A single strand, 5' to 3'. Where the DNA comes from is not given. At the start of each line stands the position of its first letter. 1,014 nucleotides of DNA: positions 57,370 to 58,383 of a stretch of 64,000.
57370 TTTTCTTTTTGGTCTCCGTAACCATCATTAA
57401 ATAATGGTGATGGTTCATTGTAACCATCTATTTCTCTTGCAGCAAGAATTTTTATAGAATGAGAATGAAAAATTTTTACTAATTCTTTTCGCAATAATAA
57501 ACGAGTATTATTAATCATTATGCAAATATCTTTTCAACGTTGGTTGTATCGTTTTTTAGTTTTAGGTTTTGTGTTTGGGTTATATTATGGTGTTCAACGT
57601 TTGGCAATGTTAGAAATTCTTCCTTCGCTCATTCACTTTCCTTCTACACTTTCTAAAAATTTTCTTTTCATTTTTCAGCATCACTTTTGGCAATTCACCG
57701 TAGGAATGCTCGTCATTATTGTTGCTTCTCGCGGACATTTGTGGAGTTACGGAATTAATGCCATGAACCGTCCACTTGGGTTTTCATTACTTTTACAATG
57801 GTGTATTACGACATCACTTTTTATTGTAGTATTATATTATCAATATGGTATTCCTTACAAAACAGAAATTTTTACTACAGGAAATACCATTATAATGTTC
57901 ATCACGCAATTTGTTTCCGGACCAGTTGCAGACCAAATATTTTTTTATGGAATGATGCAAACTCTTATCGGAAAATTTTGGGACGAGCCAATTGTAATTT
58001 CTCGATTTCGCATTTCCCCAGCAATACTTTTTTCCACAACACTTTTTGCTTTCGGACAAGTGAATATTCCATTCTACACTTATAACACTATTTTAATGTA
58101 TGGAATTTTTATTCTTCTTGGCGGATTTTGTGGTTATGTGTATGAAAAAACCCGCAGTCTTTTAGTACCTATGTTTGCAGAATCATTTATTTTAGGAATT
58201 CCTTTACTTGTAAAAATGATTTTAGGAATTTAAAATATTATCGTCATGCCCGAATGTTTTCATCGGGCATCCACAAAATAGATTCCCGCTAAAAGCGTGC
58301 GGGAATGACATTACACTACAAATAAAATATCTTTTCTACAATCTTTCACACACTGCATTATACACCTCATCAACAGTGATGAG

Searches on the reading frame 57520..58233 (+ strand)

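Call 73: search_protein_families(library=pfam, proteins=[window:57520-58233:+], max_evalue=0.00001)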
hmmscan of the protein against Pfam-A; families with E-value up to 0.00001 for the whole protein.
window:57520-58233:+ (237 aa): 1 family
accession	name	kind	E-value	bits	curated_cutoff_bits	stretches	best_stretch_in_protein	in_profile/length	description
PF02517.21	Rce1-like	-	1.5e-08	35.2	22.4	1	122-220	3-86/93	Type II CAAX prenyl endopeptidase Rce1-like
